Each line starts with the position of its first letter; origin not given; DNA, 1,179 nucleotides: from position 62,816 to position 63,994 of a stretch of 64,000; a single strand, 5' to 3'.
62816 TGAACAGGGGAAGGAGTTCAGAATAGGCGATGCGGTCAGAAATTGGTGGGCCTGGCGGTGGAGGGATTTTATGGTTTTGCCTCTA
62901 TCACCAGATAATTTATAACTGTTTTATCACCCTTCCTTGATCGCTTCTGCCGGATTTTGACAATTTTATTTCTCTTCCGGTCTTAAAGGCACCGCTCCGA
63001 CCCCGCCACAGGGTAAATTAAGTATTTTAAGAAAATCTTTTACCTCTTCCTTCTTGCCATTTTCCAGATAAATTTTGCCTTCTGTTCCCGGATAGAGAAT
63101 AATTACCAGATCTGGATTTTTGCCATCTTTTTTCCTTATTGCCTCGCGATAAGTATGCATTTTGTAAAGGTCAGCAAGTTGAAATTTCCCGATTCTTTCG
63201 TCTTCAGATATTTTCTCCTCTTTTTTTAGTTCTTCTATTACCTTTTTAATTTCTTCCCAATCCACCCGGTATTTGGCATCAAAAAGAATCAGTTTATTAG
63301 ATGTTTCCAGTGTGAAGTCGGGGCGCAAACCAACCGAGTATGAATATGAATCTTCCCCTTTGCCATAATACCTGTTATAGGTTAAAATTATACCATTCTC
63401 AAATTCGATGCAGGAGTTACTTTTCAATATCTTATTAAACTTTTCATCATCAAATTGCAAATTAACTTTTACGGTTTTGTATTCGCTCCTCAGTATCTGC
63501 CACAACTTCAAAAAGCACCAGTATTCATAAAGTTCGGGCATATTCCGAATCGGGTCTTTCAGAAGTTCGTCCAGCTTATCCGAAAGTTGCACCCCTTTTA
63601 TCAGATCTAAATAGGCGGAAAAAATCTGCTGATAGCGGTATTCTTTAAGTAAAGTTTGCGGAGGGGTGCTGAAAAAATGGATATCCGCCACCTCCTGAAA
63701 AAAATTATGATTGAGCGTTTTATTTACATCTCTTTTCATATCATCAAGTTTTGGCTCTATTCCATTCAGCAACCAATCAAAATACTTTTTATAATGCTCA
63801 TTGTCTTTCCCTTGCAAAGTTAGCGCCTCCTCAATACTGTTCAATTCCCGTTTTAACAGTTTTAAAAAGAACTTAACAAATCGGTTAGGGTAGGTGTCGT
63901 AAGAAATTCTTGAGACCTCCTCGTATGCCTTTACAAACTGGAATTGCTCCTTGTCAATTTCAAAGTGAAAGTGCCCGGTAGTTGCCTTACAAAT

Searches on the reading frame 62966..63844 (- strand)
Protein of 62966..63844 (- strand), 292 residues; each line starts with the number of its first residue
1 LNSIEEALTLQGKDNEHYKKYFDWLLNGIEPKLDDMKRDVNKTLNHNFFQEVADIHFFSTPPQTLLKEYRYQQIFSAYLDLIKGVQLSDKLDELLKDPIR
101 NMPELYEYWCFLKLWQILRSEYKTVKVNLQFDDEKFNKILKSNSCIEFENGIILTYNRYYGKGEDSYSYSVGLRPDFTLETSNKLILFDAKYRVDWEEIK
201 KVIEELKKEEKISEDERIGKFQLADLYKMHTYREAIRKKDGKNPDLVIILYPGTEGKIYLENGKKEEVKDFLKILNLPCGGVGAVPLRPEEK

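Call 8: search_protein_families(library=pfam, proteins=[window:62966-63844:-], max_evalue=0.001)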
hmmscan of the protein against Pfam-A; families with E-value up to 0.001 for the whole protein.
window:62966-63844:- (292 aa): 2 families
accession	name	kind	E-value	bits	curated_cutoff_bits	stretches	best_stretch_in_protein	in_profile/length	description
PF04411.18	PDDEXK_7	-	1.5e-22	80.8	22.1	1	104-255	1-163/164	PD-(D/E)XK nuclease superfamily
PF09823.15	DUF2357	-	0.0003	20.6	23.3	1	24-78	197-251/251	Domain of unknown function (DUF2357)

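Call 77: search_protein_families(library=padloc, proteins=[window:62966-63844:-], max_evalue=0.001)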
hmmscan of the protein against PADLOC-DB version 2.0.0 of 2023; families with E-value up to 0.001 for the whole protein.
window:62966-63844:- (292 aa): 3 families
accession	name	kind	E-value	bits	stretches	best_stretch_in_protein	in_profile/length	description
PDLC04548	PDC-M26B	-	0.00012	18.3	1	22-216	482-687/857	-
PDLC04549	PDC-M26B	-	0.00031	16.7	1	88-196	532-653/845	-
PDLC04550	PDC-M26B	-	0.00075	15.8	0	99-235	556-690/855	-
